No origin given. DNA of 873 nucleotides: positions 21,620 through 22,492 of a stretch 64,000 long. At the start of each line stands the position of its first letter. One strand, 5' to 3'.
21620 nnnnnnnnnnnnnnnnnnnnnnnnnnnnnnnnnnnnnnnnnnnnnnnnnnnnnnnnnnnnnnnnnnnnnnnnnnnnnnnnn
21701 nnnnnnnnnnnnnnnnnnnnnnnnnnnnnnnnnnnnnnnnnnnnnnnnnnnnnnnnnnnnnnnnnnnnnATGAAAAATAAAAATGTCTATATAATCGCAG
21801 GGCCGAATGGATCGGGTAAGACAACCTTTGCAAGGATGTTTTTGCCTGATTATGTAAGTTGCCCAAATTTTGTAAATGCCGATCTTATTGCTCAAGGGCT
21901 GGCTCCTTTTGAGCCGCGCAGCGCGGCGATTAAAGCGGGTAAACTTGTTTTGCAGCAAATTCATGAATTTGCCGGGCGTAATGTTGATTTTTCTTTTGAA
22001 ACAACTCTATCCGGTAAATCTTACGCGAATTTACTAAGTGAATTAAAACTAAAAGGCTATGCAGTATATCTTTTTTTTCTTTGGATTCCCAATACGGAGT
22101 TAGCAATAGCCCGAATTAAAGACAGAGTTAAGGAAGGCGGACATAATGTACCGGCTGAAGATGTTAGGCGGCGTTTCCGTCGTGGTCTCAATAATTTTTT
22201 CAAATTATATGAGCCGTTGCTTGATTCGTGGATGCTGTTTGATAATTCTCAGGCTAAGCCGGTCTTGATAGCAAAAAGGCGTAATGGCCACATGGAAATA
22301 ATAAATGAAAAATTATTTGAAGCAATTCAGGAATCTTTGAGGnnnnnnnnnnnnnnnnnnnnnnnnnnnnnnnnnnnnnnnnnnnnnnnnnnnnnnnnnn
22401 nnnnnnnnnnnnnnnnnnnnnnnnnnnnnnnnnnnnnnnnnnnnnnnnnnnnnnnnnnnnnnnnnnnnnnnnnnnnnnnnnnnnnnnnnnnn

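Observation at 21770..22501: Zeta-toxin-like P-loop kinase followed 4 nt later by an unannotated 50-aa basic protein. Candidate reverse-order toxin-antitoxin or defence pair.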

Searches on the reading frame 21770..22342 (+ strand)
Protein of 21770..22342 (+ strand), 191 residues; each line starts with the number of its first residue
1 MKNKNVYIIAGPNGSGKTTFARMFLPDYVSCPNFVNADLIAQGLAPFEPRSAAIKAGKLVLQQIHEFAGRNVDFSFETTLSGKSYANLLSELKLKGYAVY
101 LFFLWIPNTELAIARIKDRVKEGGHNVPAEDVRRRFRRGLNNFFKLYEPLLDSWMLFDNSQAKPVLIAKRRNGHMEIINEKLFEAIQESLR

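Call 3: search_protein_families(library=pfam, proteins=[window:21770-22342:+], max_evalue=1)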
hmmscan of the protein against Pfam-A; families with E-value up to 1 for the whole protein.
window:21770-22342:+ (191 aa): 20 families
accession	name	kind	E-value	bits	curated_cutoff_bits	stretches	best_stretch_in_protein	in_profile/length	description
PF06414.18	Zeta_toxin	-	1.7e-10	41.1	22.3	2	56-147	80-174/199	Zeta toxin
PF13671.12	AAA_33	-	5.4e-05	24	27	1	7-133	2-134/143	AAA domain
PF20720.3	nSTAND3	-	0.00012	22.2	27.2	1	2-42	15-56/155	Novel STAND NTPase 3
PF13479.12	AAA_24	-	0.0013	19.1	27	1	4-58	2-41/195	AAA domain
PF00005.33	ABC_tran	-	0.0021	19.1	25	1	3-25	10-32/137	ABC transporter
PF13476.12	AAA_23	-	0.0025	18.9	27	1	3-20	18-35/201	AAA domain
PF13555.12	AAA_29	-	0.011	15.9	27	1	4-20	22-38/61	P-loop containing region of AAA domain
PF13401.12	AAA_22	-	0.012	16.4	27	1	3-29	4-30/130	AAA domain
PF13173.12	AAA_14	-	0.015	15.7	27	1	4-35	2-35/129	AAA domain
PF24389.1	ORC-CDC6-like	-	0.017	14.3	27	1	4-26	32-54/571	ORC-CDC6-like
PF06745.19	ATPase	-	0.02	14.7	26.6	1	3-25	18-40/231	KaiC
PF14532.12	Sigma54_activ_2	-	0.053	14.2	25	1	3-67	21-81/138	Sigma-54 interaction domain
PF13304.12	AAA_21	-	0.06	13.8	27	1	7-22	2-17/304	AAA domain, putative AbiEii toxin, Type IV TA system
PF05729.18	NACHT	-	0.069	13.4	26.7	1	6-24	2-20/167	NACHT domain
PF13191.12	AAA_16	-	0.11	13.4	32.6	1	5-122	25-104/167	AAA ATPase domain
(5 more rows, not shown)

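Call 4: search_protein_families(library=ncbifam, proteins=[window:21770-22342:+], max_evalue=1)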
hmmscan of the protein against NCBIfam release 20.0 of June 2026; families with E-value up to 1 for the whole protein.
window:21770-22342:+ (191 aa): 28 families (the best 25 are shown)
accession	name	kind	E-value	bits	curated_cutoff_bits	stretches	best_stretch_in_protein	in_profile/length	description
NF011514.0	PRK14953.1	equivalog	0.0014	17.6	536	1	5-36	39-69/488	DNA polymerase III subunits gamma and tau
NF047739.1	antiphage_MADS3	equivalog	0.0034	16.6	420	1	5-90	22-101/427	methylation-associated defense system AAA family ATPase MAD3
TIGR02397.1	dnaX_nterm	equivalog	0.0052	16.1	250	1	4-24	36-56/355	DNA polymerase III subunit gamma/tau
NF011523.0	PRK14962.1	equivalog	0.0092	14.8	576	1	5-24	37-56/474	DNA polymerase III subunits gamma and tau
NF001385.0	PRK00279.2-3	equivalog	0.015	14.9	315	1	1-56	1-55/213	adenylate kinase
NF045998.1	cleave_ABC_plasm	equivalog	0.016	13.4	500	1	5-27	494-516/673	Mbov_0121 family peptidase domain-containing ABC transporter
NF010068.0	PRK13548.1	equivalog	0.02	14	261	1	4-53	31-78/261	heme ABC transporter ATP-binding protein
NF004549.0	PRK05896.1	equivalog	0.02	13.6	578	1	2-38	36-71/642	DNA polymerase III subunits gamma and tau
NF005255.0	PRK06762.2-2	equivalog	0.029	14.3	140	1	4-103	3-102/163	hypothetical protein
NF011100.0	PRK14527.1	equivalog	0.033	13.8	154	1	4-152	6-162/191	adenylate kinase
NF000355.4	ribo_prot_ABC_F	equivalog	0.037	12.9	380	1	3-25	338-360/499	ribosomal protection-like ABC-F family protein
TIGR01188.1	drrA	subfamily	0.049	12.9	312.45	1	3-24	18-39/302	daunorubicin resistance ABC transporter, ATP-binding protein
TIGR00611.2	recf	equivalog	0.078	12.1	172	1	3-20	20-37/339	DNA replication/repair protein RecF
TIGR04520.1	ECF_ATPase_1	equivalog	0.087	12.2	315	1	4-24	28-48/269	energy-coupling factor transporter ATPase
NF005115.0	PRK06547.1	equivalog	0.088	12.2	173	1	4-38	15-48/172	hypothetical protein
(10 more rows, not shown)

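Call 10: search_solved_structures(query=window:21770-22342:+, max_evalue=1, show_alignments=3)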
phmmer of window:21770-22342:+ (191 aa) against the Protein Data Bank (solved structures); distinct sequences matched with E-value up to 1: 11.
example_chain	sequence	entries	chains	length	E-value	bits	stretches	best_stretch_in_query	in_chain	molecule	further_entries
6c2u_A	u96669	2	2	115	0.0041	20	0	2-24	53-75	phosphate-loop protein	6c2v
3ozx_A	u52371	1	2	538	0.014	18.3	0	6-29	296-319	RNase L inhibitor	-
6tmf_d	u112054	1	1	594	0.019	17.9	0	6-29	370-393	ATPase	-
4g1u_C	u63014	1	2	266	0.02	17.8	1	7-68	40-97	Hemin import ATP-binding protein HmuV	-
3j15_B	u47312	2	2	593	0.049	16.5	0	6-24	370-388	ABC transporter ATP-binding protein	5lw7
6hr5_A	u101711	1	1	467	0.05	16.5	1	102-178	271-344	Alpha-L-rhamnosidase/sulfatase (GH78)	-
3bk7_A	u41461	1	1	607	0.052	16.4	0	6-24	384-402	ABC transporter ATP-binding protein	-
5yv5_A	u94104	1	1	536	0.12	15.2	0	4-24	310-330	ATPase RIL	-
1yqt_A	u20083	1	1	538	0.13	15.2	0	4-24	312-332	RNase l inhibitor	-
2gza_A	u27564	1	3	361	0.53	13.1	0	5-29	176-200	Type IV secretion system protein VirB11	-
3tr0_A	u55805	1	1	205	0.62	12.9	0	2-25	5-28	Guanylate kinase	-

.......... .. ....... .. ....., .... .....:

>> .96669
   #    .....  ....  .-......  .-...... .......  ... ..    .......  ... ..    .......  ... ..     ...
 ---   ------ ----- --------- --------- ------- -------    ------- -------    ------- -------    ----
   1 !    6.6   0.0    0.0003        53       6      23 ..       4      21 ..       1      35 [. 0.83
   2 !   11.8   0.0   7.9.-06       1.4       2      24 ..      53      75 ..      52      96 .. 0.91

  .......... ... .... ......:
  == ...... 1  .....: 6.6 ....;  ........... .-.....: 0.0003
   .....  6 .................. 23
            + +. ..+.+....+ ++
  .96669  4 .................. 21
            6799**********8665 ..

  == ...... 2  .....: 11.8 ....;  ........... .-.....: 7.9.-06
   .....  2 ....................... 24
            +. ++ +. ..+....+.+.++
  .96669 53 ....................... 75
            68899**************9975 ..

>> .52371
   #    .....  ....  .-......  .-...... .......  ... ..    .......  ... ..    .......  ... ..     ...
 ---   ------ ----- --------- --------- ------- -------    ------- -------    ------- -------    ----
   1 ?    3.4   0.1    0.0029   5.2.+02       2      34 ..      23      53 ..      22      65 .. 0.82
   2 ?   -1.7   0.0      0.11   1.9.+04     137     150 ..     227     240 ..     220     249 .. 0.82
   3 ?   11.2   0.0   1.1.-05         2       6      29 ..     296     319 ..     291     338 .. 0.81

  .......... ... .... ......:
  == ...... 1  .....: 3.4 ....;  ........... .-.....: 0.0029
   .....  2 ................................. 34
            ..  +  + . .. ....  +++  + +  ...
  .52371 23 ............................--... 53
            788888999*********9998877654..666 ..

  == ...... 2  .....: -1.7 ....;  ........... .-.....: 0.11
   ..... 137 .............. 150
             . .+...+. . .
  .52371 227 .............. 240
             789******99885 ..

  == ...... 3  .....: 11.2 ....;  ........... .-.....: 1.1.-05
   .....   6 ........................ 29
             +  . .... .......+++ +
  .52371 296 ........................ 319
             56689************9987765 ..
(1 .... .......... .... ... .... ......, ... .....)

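Call 11: search_protein_families(library=padloc, proteins=[window:21770-22342:+], max_evalue=1)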
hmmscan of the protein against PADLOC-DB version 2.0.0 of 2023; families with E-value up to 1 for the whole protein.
window:21770-22342:+ (191 aa): 14 families
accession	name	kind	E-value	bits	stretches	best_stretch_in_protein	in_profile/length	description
PDLC04135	mad3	-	0.00096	16.8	1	6-25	24-43/374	mads_3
PDLC05079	PDC-S73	-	0.0018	15.1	1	2-30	189-217/752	-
PDLC02981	AriAB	-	0.0021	14.8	1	3-19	22-38/694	-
PDLC04140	mad8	-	0.0056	14.2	1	6-24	29-47/314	mads_8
PDLC03865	LmuB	-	0.0061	12.8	1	3-20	30-47/1007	-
PDLC04893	PDC-S06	-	0.01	12.2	1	2-23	96-117/862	-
PDLC03859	LmuB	-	0.014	12.7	1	2-22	22-42/611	-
PDLC00109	GajB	-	0.016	11.6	1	2-32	4-34/647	UrvD helicase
PDLC02741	PbeC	-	0.017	11.6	1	2-23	26-47/644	PbeC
PDLC02980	AriA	-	0.019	12.9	1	7-20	2-15/304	-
PDLC04164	AriA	-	0.02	12.5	1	3-23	26-46/253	-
PDLC02335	AbiLi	-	0.02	12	1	5-24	77-96/326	AbiLi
PDLC00290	PtuA1|PtuA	-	0.031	11.6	1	4-24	23-43/414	AAA ATPase domain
PDLC00269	PtuA1|PtuA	-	0.044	11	1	7-23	35-51/446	AAA ATPase domain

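Call 12: find_homologous_proteins(query=window:21770-22342:+)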
Query window:21770-22342:+ (191 aa): 7927 proteins with E <= 0.001 among 8000 candidates; the best 120 are listed.
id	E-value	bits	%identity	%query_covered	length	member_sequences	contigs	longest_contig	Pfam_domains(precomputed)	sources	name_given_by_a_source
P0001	7.1e-123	425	100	100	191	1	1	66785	PF06414.19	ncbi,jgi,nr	ncbi:MAG: zeta toxin family protein [Candidatus Omnitrophica bacterium]|jgi:predicted ABC-type ATPas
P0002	9.5e-104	363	87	98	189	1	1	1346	PF06414.19,PF13671.13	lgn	-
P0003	1.1e-103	363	84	100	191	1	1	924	PF06414.19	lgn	-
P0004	4.0e-103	361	81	100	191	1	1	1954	PF06414.19,PF13671.13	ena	-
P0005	1.0e-102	359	83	100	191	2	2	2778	PF06414.19,PF13671.13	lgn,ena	-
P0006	1.3e-102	359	84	99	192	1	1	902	PF06414.19,PF13671.13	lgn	-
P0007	1.9e-102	359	82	100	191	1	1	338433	PF06414.19,PF13671.13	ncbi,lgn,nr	ncbi:MAG: zeta toxin family protein [Candidatus Omnitrophota bacterium]|nr:zeta toxin family protein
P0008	2.1e-102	358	82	100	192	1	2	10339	PF06414.19,PF13671.13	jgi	jgi:predicted ABC-type ATPase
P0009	2.8e-102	358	81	100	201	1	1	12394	PF06414.19,PF13671.13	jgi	jgi:predicted ABC-type ATPase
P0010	5.3e-102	357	83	100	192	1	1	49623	PF06414.19,PF13671.13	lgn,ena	-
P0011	6.3e-102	357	82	100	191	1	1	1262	PF06414.19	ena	-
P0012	7.1e-102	357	83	100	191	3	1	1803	PF06414.19,PF13671.13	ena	-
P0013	7.1e-102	357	83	100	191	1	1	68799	PF06414.19,PF13671.13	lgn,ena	-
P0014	1.2e-101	356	81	100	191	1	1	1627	PF06414.19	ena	-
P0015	1.4e-101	356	81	100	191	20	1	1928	PF06414.19,PF13671.13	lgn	-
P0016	1.4e-101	356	82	100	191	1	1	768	PF06414.19,PF13671.13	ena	-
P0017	1.5e-101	356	82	100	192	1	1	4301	PF06414.19,PF13671.13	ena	-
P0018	1.5e-101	356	85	97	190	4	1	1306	PF06414.19,PF13671.13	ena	-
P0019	1.6e-101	356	82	100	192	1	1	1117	PF06414.19,PF13671.13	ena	-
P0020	1.7e-101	355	83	100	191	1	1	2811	PF06414.19,PF13671.13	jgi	-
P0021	2.3e-101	355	83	99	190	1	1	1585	PF06414.19,PF13671.13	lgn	-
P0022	2.8e-101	355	83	99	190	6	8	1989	PF06414.19,PF13671.13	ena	-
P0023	3.8e-101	354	82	99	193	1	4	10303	PF06414.19,PF13671.13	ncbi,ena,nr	ncbi:MAG: Zeta toxin family protein [Omnitrophica WOR_2 bacterium RIFCSPHIGHO2_02_FULL_52_10]|nr:MAG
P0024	4.6e-101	354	84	99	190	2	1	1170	PF06414.19,PF13671.13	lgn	-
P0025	4.9e-101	354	82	100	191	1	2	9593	PF06414.19,PF13671.13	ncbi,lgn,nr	ncbi:MAG: zeta toxin family protein [Candidatus Omnitrophica bacterium]|nr:zeta toxin family protein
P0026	5.0e-101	354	80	100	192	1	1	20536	PF06414.19,PF13671.13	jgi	jgi:predicted ABC-type ATPase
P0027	5.7e-101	354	81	100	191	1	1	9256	PF06414.19,PF13671.13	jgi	-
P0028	5.8e-101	354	81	99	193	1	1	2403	PF06414.19,PF13671.13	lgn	-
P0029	5.8e-101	354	81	100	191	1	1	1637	PF06414.19,PF13671.13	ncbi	-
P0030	6.3e-101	354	81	100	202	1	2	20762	PF06414.19,PF13671.13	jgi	-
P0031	6.3e-101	354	81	100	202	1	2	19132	PF06414.19,PF13671.13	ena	-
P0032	7.1e-101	353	82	100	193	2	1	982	PF06414.19,PF13671.13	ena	-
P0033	7.2e-101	353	83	100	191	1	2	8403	PF06414.19,PF13671.13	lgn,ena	-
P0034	9.4e-101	353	82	100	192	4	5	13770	PF06414.19,PF13671.13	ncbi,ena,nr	ncbi:MAG: Zeta toxin family protein [Omnitrophica bacterium RIFCSPLOWO2_12_FULL_45_13]|nr:MAG: Zeta 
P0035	9.6e-101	353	81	100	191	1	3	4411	PF06414.19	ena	-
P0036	9.6e-101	353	82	100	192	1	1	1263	PF06414.19,PF13671.13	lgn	-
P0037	1.1e-100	353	81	100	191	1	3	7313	PF06414.19,PF13671.13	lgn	-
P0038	1.3e-100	353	81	100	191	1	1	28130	PF06414.19,PF13671.13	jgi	jgi:predicted ABC-type ATPase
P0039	1.5e-100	352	81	100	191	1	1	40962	PF06414.19,PF13671.13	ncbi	ncbi:MAG: zeta toxin family protein [Candidatus Omnitrophota bacterium]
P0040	1.6e-100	352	81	99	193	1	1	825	PF06414.19,PF13671.13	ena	-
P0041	1.6e-100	352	81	100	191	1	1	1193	PF06414.19,PF13671.13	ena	-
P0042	1.6e-100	352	81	100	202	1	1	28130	PF06414.19,PF13671.13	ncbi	-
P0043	1.8e-100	352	82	100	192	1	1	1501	PF06414.19,PF13671.13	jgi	-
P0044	1.9e-100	352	81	99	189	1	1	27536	PF06414.19,PF13671.13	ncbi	ncbi:MAG: zeta toxin family protein [Candidatus Omnitrophota bacterium]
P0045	2.0e-100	352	79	100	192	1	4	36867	PF06414.19,PF13671.13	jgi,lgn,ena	jgi:predicted ABC-type ATPase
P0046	2.0e-100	352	84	96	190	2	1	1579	PF06414.19,PF13671.13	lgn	-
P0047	2.1e-100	352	81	100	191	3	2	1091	PF06414.19,PF13671.13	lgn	-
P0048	2.1e-100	352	81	100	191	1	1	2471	PF06414.19,PF13671.13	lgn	-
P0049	2.1e-100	352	81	100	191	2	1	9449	PF06414.19,PF13671.13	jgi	-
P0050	2.1e-100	352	80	100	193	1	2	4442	PF06414.19,PF13671.13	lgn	-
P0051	2.3e-100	352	81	100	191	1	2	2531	PF06414.19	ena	-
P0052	2.5e-100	352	81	100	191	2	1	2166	PF06414.19,PF13671.13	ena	-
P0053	2.5e-100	352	82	100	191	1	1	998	PF06414.19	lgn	-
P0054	2.9e-100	351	82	100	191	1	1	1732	PF06414.19,PF13671.13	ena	-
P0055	3.2e-100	351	81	99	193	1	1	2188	PF06414.19,PF13671.13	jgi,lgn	jgi:predicted ABC-type ATPase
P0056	3.3e-100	351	82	98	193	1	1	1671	PF06414.19,PF13671.13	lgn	-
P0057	3.4e-100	351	82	99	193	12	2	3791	PF06414.19,PF13671.13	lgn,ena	-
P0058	3.5e-100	351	81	99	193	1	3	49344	PF06414.19,PF13671.13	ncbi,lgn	-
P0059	3.6e-100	351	81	100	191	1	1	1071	PF06414.19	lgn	-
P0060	3.7e-100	351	81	99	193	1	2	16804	PF06414.19,PF13671.13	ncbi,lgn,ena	-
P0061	3.9e-100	351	82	100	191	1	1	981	PF06414.19,PF13671.13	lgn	-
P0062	5.1e-100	351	81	100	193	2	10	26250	PF06414.19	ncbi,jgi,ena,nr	ncbi:MAG: Zeta toxin family protein [Omnitrophica WOR_2 bacterium RIFCSPLOWO2_12_FULL_51_8]|nr:MAG: 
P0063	6.1e-100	350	82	100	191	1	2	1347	PF06414.19,PF13671.13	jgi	jgi:predicted ABC-type ATPase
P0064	6.7e-100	350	81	100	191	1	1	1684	PF06414.19,PF13671.13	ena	-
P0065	7.5e-100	350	82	99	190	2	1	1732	PF06414.19,PF13671.13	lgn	-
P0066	8.4e-100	350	81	100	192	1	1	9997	PF06414.19,PF13671.13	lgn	-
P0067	8.7e-100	350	80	100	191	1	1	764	PF06414.19,PF13671.13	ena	-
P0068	8.8e-100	350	82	100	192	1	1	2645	PF06414.19,PF13671.13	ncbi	-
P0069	9.4e-100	350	81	100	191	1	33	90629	PF06414.19,PF13671.13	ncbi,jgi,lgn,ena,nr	ncbi:MAG TPA: Zeta toxin family protein [Rikenellaceae bacterium]|jgi:predicted ABC-type ATPase|nr:Z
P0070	1.1e-99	350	81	100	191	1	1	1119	PF06414.19,PF13671.13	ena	-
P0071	1.2e-99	350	81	100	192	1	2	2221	PF06414.19,PF13671.13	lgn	-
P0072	1.4e-99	349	80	100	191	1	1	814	PF06414.19,PF13671.13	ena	-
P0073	1.5e-99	349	82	100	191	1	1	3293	PF06414.19,PF13671.13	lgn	-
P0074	1.6e-99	349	80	100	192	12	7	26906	PF06414.19,PF13671.13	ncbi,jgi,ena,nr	ncbi:MAG: Zeta toxin family protein [Omnitrophica bacterium RIFCSPHIGHO2_02_FULL_49_9]|nr:MAG: Zeta 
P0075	1.7e-99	349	83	99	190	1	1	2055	PF06414.19,PF13671.13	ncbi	-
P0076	1.7e-99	349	80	100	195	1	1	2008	PF06414.19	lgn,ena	-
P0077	1.8e-99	349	81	100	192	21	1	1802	PF06414.19,PF13671.13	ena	-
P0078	1.8e-99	349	81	99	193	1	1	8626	PF06414.19,PF13671.13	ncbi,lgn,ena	-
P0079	2.0e-99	349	80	100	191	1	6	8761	PF06414.19,PF13671.13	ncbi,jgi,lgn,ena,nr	ncbi:MAG: zeta toxin family protein [Candidatus Omnitrophica bacterium]|nr:zeta toxin family protein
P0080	2.0e-99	349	81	100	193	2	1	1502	PF06414.19,PF13671.13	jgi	-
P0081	2.1e-99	349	80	100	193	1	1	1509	PF06414.19,PF13671.13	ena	-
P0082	2.2e-99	349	80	100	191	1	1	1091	PF06414.19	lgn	-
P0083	2.5e-99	348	80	100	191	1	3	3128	PF06414.19,PF13671.13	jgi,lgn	-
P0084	2.6e-99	348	80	100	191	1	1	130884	PF06414.19,PF13671.13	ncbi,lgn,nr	ncbi:MAG: zeta toxin family protein [Candidatus Omnitrophota bacterium]|nr:zeta toxin family protein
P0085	2.8e-99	348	80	100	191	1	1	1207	PF06414.19,PF13671.13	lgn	-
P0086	3.0e-99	348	80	100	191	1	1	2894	PF06414.19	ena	-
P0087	3.1e-99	348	82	98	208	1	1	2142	PF06414.19,PF13671.13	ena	-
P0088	3.8e-99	348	82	99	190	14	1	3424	PF06414.19,PF13671.13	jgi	-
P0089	4.1e-99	348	81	100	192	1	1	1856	PF06414.19,PF13671.13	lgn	-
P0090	4.1e-99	348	81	98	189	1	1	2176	PF06414.19,PF13671.13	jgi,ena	-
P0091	4.2e-99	348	81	100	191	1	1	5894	PF06414.19,PF13671.13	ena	-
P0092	4.3e-99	348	80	99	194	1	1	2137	PF06414.19,PF13671.13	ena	-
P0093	4.4e-99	348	81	100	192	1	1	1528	PF06414.19,PF13671.13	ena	-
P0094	4.6e-99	348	79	100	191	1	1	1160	PF06414.19,PF13671.13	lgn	-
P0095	4.7e-99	348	80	100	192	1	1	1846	PF06414.19,PF13671.13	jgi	-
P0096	4.9e-99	347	81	100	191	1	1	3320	PF06414.19,PF13671.13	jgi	jgi:predicted ABC-type ATPase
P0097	5.2e-99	347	80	100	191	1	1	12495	PF06414.19,PF13671.13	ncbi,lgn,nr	ncbi:MAG: zeta toxin family protein [Syntrophaceae bacterium]|nr:zeta toxin family protein [Syntroph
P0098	5.3e-99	347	79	100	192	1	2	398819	PF06414.19,PF13671.13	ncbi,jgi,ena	-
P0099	5.9e-99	347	82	98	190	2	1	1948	PF06414.19,PF13671.13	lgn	-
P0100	6.2e-99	347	80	98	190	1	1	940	PF06414.19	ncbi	-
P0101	6.2e-99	347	80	100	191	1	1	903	PF06414.19,PF13671.13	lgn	-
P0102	6.3e-99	347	80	100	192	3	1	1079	PF06414.19,PF13671.13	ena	-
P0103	6.8e-99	347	81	99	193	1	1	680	PF06414.19,PF13671.13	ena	-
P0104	6.8e-99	347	79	100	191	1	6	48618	PF06414.19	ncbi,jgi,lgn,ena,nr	ncbi:MAG: Zeta toxin family protein [Omnitrophica bacterium RIFCSPLOWO2_01_FULL_45_10]|nr:MAG: Zeta 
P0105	7.3e-99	347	80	100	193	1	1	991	PF06414.19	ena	-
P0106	7.4e-99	347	81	100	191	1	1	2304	PF06414.19,PF13671.13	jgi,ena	-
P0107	7.8e-99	347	81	99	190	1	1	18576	PF06414.19,PF13671.13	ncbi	ncbi:MAG: zeta toxin family protein [Candidatus Omnitrophota bacterium]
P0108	8.1e-99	347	81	100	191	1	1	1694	PF06414.19,PF13671.13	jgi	jgi:predicted ABC-type ATPase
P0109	8.5e-99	347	80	100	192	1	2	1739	PF06414.19,PF13671.13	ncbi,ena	-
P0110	8.6e-99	347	81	100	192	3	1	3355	PF06414.19,PF13671.13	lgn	-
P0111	8.7e-99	347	80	100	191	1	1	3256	PF06414.19,PF13671.13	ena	-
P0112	9.6e-99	347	80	99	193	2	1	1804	PF06414.19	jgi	-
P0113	1.0e-98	346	80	100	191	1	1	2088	PF06414.19,PF13671.13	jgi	-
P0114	1.0e-98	346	80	100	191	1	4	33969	PF06414.19,PF13671.13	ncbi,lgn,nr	ncbi:MAG: zeta toxin family protein [Candidatus Omnitrophica bacterium]|nr:zeta toxin family protein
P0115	1.0e-98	346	81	99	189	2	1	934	PF06414.19,PF13671.13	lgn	-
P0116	1.0e-98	346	81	100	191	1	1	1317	PF06414.19,PF13671.13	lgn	-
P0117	1.1e-98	346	81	100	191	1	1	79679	PF06414.19,PF13671.13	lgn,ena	-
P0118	1.1e-98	346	79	100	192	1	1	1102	PF06414.19,PF13671.13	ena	-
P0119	1.2e-98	346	80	100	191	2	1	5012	PF06414.19,PF13671.13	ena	-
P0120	1.4e-98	346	81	100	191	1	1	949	PF06414.19,PF13671.13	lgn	-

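Call 14: find_encoding_contigs(protein=P0007, flank=3000, max_places=3)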
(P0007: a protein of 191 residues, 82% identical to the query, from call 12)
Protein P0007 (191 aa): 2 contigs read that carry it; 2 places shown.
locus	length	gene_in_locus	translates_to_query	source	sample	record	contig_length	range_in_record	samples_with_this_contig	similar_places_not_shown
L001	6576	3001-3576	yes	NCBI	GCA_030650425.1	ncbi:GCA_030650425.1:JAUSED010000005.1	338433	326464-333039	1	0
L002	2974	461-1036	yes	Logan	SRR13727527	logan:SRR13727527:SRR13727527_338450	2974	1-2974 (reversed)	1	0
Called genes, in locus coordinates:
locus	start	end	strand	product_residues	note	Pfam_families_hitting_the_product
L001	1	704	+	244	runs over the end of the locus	PF04402:SIMPL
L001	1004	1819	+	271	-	PF04383:KilA-N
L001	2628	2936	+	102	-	PF01541:GIY-YIG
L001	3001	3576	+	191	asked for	PF13671:AAA_33 (weak), PF06414:Zeta_toxin (weak)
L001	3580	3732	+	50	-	-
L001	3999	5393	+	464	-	PF02310:B12-binding, PF04055:Radical_SAM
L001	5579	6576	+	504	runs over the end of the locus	PF00089:Trypsin, PF13365:Trypsin_2, PF00595:PDZ (faint), PF13180:PDZ_2, PF17820:PDZ_6 (faint), PF17815:PDZ_3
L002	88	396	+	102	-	PF01541:GIY-YIG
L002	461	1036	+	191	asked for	PF13671:AAA_33 (weak), PF06414:Zeta_toxin (weak)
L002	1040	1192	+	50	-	-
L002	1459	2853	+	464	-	PF02310:B12-binding, PF04055:Radical_SAM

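Call 15: find_encoding_contigs(protein=P0069, flank=3000, max_places=6)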
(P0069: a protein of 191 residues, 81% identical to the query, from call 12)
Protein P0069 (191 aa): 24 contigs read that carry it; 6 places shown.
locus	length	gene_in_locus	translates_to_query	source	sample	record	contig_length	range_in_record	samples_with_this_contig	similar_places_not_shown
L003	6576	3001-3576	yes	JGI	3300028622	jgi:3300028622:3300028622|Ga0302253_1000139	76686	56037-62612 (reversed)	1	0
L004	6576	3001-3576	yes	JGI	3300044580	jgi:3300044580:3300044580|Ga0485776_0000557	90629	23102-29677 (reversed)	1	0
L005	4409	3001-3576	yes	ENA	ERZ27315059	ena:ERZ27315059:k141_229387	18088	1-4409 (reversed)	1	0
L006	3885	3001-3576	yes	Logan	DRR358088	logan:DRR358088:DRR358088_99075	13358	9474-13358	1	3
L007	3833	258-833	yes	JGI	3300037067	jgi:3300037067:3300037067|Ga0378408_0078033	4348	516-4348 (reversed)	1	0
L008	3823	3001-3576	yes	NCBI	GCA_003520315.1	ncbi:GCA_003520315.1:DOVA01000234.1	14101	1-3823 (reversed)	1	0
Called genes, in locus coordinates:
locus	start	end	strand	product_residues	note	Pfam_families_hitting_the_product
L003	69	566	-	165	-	PF13560:HTH_31 (faint), PF01381:HTH_3, PF12844:HTH_19 (weak)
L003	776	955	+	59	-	-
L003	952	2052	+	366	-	PF00589:Phage_integrase (weak)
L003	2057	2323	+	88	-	-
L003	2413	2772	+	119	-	PF12680:SnoaL_2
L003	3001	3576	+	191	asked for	PF13671:AAA_33 (weak), PF06414:Zeta_toxin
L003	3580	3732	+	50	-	-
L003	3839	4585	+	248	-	PF13847:Methyltransf_31 (weak), PF08241:Methyltransf_11 (weak), PF13649:Methyltransf_25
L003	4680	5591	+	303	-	-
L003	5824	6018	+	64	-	-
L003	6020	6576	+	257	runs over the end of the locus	PF01946:Thi4, PF00890:FAD_binding_2 (faint), PF01266:DAO (weak), PF07992:Pyr_redox_2 (weak), PF12831:FAD_oxidored, PF13450:NAD_binding_8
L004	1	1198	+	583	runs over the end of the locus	PF00989:PAS (weak), PF08448:PAS_4, PF13188:PAS_8 (faint), PF13426:PAS_9 (weak), PF00990:GGDEF, PF13487:HD_5, PF01966:HD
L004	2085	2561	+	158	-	PF00383:dCMP_cyt_deam_1, PF14437:MafB19-deam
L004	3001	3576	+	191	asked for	PF13671:AAA_33 (weak), PF06414:Zeta_toxin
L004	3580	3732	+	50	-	-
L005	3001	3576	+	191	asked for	PF13671:AAA_33 (weak), PF06414:Zeta_toxin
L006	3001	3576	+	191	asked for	PF13671:AAA_33 (weak), PF06414:Zeta_toxin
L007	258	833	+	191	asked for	PF13671:AAA_33 (weak), PF06414:Zeta_toxin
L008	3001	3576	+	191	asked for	PF13671:AAA_33 (weak), PF06414:Zeta_toxin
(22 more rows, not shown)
